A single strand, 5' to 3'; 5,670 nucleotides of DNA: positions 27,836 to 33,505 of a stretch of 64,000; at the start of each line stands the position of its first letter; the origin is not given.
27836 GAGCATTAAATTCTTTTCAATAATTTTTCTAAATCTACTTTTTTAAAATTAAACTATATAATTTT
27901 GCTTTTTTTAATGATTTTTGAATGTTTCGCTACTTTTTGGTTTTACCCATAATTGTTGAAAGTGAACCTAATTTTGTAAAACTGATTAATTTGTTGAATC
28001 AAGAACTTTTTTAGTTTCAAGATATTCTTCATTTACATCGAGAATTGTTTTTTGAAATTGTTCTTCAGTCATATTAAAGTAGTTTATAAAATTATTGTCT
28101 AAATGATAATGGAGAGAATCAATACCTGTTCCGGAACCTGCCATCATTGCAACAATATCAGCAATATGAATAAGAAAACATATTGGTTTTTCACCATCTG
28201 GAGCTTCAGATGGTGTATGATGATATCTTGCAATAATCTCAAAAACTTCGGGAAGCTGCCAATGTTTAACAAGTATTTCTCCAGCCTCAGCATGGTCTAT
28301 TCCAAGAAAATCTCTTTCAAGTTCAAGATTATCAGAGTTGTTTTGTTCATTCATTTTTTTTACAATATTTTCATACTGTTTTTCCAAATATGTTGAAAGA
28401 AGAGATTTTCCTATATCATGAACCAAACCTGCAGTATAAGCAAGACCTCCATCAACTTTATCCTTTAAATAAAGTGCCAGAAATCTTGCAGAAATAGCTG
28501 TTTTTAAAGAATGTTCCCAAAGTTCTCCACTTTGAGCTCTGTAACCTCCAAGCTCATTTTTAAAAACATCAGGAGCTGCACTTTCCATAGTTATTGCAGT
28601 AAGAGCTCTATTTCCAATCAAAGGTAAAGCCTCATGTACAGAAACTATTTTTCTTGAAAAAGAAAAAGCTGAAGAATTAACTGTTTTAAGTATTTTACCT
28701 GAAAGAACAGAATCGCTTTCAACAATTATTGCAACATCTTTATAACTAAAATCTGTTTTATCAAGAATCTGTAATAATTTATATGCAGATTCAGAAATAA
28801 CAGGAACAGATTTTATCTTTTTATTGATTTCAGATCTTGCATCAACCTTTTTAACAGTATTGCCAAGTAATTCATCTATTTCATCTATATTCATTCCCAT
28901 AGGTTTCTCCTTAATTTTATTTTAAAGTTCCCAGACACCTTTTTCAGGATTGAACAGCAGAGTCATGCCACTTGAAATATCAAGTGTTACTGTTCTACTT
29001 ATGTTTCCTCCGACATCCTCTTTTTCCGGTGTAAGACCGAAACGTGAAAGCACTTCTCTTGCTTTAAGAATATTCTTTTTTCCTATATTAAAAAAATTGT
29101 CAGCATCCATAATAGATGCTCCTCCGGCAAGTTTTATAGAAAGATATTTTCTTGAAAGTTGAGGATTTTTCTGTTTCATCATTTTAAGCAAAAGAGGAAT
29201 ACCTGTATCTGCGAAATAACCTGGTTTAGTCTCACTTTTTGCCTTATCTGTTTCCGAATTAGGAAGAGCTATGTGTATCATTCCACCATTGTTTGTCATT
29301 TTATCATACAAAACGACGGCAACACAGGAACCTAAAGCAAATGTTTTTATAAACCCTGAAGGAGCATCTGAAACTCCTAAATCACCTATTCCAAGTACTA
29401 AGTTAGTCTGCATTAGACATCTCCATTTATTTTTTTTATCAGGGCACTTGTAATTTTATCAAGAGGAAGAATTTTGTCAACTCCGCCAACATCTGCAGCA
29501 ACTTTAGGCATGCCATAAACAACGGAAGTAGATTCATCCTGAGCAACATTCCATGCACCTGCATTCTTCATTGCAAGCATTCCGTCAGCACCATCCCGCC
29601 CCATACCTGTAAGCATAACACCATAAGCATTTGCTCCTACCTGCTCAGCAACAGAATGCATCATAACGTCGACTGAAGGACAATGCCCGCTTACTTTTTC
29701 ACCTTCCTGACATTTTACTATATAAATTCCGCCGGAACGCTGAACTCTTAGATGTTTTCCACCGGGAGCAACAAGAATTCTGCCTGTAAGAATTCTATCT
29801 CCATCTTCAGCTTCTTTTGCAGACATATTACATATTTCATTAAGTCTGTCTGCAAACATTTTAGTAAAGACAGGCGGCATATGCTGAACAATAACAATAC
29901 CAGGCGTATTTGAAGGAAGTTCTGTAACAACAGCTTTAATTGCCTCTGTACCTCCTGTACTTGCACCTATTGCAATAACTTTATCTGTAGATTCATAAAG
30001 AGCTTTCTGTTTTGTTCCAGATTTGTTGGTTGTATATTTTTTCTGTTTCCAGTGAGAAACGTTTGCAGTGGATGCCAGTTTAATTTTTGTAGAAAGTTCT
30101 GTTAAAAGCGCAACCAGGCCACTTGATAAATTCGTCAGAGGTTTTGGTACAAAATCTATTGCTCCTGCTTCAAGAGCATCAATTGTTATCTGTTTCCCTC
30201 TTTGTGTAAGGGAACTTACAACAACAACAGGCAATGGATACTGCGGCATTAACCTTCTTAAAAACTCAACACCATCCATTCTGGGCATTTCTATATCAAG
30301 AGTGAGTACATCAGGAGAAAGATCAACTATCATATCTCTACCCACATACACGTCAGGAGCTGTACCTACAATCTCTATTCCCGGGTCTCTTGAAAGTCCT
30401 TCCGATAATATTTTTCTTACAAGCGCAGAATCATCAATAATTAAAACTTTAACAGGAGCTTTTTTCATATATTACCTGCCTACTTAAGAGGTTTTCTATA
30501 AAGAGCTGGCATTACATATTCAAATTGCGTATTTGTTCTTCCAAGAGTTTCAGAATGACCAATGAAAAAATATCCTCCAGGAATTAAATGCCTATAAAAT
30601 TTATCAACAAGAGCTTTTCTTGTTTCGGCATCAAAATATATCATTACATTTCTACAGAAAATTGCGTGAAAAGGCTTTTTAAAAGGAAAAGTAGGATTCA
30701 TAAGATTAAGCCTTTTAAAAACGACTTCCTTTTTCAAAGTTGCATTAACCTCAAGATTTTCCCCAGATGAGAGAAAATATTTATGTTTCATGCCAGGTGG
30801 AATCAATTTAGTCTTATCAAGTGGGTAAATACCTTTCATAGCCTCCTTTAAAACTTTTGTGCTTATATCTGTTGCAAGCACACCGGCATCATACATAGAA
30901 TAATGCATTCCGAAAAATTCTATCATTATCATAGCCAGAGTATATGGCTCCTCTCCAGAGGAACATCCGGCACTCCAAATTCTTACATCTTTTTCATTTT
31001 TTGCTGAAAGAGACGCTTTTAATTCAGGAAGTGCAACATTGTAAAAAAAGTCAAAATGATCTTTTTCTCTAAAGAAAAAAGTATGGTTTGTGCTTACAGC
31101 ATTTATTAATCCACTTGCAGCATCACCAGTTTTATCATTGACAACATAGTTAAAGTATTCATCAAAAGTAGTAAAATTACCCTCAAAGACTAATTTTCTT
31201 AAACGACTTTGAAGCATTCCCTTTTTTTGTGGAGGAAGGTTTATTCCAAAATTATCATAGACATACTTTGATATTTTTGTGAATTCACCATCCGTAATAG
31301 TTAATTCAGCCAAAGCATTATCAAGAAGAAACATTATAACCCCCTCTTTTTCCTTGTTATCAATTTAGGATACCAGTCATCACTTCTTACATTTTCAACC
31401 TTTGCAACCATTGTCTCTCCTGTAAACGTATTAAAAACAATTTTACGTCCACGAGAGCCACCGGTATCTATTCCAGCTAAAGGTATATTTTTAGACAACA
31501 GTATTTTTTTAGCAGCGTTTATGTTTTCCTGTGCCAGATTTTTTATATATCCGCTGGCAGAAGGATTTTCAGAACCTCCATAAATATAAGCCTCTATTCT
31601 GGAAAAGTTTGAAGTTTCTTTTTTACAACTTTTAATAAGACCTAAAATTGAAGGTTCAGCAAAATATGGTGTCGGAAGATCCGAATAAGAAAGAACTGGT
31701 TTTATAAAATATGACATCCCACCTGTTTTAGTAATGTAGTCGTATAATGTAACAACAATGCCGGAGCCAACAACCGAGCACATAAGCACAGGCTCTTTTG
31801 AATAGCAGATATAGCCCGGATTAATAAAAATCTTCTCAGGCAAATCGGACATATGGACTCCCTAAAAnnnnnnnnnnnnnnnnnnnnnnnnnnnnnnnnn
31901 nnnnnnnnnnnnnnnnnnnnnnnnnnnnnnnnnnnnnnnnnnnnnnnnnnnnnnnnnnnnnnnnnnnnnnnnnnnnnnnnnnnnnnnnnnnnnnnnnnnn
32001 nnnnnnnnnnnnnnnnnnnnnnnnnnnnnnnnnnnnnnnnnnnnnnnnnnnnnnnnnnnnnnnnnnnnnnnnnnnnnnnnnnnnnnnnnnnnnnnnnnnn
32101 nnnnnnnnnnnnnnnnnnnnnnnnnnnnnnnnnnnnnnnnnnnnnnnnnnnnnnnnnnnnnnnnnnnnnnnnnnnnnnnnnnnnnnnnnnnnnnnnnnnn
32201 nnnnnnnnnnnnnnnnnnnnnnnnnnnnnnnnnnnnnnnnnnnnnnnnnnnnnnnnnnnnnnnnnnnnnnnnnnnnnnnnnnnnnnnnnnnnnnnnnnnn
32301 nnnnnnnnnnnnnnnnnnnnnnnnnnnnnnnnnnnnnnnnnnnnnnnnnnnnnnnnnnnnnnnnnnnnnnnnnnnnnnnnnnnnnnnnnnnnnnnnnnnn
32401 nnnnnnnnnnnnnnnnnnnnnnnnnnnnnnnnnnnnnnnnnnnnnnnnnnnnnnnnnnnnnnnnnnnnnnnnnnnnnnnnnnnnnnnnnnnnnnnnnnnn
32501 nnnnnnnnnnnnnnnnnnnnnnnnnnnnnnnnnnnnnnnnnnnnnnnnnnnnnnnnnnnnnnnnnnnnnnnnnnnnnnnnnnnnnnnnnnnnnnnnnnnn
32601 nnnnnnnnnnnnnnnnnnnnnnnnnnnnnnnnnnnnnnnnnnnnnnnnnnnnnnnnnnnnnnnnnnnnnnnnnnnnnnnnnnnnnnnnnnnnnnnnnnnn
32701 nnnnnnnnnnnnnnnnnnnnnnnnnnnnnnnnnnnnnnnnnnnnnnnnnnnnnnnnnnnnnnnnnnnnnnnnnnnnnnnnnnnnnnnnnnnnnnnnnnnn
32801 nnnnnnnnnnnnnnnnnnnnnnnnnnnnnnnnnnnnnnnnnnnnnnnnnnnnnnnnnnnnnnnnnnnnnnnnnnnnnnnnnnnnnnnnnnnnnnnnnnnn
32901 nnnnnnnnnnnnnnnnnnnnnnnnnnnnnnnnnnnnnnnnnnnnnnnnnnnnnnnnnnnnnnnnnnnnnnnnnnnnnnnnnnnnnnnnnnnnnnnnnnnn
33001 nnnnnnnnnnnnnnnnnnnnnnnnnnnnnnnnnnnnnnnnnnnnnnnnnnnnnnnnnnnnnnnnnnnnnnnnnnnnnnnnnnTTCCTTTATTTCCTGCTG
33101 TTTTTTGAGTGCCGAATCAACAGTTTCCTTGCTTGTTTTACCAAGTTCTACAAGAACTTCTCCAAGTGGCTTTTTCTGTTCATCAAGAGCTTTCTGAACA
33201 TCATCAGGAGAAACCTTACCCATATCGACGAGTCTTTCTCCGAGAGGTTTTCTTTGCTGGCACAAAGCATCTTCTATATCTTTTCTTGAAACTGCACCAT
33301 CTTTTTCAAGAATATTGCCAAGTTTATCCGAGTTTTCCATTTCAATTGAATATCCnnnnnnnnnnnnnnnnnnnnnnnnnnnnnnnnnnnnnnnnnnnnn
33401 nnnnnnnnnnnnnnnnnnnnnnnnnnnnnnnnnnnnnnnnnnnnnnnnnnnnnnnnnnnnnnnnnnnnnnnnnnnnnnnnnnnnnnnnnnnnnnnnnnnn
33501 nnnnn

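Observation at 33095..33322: CheA carries three tandem MshEN/T2SS-E-N-type 24-aa repeats: a candidate c-di-GMP sensing insert in a chemotaxis kinase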

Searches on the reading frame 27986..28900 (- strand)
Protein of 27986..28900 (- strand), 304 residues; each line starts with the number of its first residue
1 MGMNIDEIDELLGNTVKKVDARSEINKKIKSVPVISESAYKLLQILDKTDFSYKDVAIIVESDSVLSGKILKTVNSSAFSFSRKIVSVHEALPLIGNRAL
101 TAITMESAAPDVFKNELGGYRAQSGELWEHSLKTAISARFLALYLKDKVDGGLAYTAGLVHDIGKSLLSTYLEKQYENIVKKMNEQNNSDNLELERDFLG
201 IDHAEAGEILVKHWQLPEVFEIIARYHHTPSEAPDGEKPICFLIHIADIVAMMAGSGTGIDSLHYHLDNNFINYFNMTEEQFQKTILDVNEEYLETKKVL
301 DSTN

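Call 21: search_protein_families(library=pfam, proteins=[window:27986-28900:-], max_evalue=0.001)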
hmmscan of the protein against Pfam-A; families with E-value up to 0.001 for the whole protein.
window:27986-28900:- (304 aa): 2 families
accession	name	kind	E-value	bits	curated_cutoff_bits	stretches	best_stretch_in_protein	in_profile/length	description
PF08668.18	HDOD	-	1.3e-46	159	22.9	1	33-230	2-196/196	HDOD domain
PF01966.28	HD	-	7.3e-13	49.3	22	1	128-253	2-116/116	HD domain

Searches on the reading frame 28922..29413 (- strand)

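Call 21: search_protein_families(library=pfam, proteins=[window:28922-29413:-], max_evalue=0.001)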
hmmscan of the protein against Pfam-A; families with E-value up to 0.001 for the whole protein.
window:28922-29413:- (163 aa): 1 family
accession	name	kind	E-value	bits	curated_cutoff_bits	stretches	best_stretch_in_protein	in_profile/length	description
PF03975.18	CheD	-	2e-24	86.3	25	1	50-151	2-104/108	CheD chemotactic sensory transduction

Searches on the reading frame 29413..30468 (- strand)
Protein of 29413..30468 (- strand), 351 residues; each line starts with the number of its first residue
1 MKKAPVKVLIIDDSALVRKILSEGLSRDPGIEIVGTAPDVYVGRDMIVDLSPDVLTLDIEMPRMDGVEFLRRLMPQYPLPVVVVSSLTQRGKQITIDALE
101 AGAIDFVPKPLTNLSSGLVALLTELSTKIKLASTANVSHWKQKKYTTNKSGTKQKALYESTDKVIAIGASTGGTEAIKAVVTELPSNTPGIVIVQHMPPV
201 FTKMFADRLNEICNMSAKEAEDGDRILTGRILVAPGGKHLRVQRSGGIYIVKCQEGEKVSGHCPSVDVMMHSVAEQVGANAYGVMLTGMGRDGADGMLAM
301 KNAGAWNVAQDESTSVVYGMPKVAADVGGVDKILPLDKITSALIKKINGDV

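Call 21: search_protein_families(library=pfam, proteins=[window:29413-30468:-], max_evalue=0.001)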
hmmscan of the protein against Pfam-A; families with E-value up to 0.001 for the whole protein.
window:29413-30468:- (351 aa): 2 families
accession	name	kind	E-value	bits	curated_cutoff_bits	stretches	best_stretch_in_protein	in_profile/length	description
PF01339.22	CheB_methylest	-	1.6e-65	220.5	24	1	165-343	1-174/174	CheB methylesterase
PF00072.30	Response_reg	-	3.1e-20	72.8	30.2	1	8-112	1-102/111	Response regulator receiver domain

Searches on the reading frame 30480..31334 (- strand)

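Call 21: search_protein_families(library=pfam, proteins=[window:30480-31334:-], max_evalue=0.001)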
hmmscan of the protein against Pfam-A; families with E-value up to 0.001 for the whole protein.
window:30480-31334:- (284 aa): 3 families
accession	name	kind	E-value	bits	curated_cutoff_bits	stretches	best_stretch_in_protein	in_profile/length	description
PF01739.24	CheR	-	1.3e-58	198.1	27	1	83-274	1-189/195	CheR methyltransferase, SAM binding domain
PF03705.20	CheR_N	-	5.1e-13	49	27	1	17-68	2-53/53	CheR methyltransferase, all-alpha domain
PF13649.12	Methyltransf_25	-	0.00028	22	27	0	203-254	47-97/97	Methyltransferase domain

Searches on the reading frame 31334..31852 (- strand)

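Call 21: search_protein_families(library=pfam, proteins=[window:31334-31852:-], max_evalue=0.001)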
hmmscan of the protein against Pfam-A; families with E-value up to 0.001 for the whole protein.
window:31334-31852:- (172 aa): 1 family
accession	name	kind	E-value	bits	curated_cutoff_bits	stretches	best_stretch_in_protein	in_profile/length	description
PF03975.18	CheD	-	2.1e-13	50.8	25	1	63-150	18-107/108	CheD chemotactic sensory transduction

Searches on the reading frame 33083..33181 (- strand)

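Call 50: search_protein_families(library=ncbifam, proteins=[window:33083-33181:-], max_evalue=1)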
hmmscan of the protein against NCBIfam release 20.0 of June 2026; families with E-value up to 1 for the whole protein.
seq(33 aa): 4 families
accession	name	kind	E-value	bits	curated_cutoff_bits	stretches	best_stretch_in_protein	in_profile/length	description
NF053729.1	c-di-GMP_motif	domain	2.2e-05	24.2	38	1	5-28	30-53/53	cyclic di-GMP-binding domain-containing protein, MshE-related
TIGR03029.1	EpsG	equivalog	0.042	13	313.8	1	5-30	4-29/274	chain length determinant protein tyrosine kinase EpsG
NF008411.1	PRK11234.1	equivalog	0.055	11.8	1170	1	2-31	682-711/723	cyclic di-3',5'-guanylate-activated glycosyltransferase NfrB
NF012033.0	PRK15489.1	equivalog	0.065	11.4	537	1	3-30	519-546/703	glycosyl transferase family protein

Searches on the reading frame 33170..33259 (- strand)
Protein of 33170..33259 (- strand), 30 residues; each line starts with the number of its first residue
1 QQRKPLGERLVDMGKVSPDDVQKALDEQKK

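Call 50: search_protein_families(library=ncbifam, proteins=[window:33170-33259:-], max_evalue=1)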
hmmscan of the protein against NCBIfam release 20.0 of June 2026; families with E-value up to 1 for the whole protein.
seq(30 aa): 3 families
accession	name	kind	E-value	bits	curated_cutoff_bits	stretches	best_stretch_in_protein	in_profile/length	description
NF053729.1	c-di-GMP_motif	domain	1.7e-07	30.9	38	1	5-30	1-26/53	cyclic di-GMP-binding domain-containing protein, MshE-related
TIGR03029.1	EpsG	equivalog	0.049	12.8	313.8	1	6-30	5-29/274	chain length determinant protein tyrosine kinase EpsG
NF012033.0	PRK15489.1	equivalog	0.18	9.9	537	1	1-30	488-517/703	glycosyl transferase family protein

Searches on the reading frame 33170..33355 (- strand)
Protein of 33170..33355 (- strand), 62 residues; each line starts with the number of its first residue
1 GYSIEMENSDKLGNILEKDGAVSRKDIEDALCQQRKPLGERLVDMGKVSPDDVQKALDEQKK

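Call 50: search_protein_families(library=ncbifam, proteins=[window:33170-33355:-], max_evalue=1)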
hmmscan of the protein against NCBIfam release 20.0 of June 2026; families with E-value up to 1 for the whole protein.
seq(62 aa): 5 families
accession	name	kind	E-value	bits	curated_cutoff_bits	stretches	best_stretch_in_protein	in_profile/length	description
NF053729.1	c-di-GMP_motif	domain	1.2e-12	47.4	38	2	37-62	1-26/53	cyclic di-GMP-binding domain-containing protein, MshE-related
NF008411.1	PRK11234.1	equivalog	0.00066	18.2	1170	1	8-61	479-535/723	cyclic di-3',5'-guanylate-activated glycosyltransferase NfrB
NF012033.0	PRK15489.1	equivalog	0.00076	17.7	537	1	9-61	490-545/703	glycosyl transferase family protein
TIGR03029.1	EpsG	equivalog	0.003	16.8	313.8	1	8-60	1-56/274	chain length determinant protein tyrosine kinase EpsG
NF009511.0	PRK12871.1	equivalog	0.22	10.8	281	1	20-52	66-98/297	prenyltransferase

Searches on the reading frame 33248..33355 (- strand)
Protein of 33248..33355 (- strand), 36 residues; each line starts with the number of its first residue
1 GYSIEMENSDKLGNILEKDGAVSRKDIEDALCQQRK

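Call 50: search_protein_families(library=ncbifam, proteins=[window:33248-33355:-], max_evalue=1)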
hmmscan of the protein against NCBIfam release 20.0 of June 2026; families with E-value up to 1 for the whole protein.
seq(36 aa): 1 family
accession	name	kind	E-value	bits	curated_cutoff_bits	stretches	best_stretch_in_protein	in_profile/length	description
NF053729.1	c-di-GMP_motif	domain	0.00039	20.2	38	1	10-34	29-53/53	cyclic di-GMP-binding domain-containing protein, MshE-related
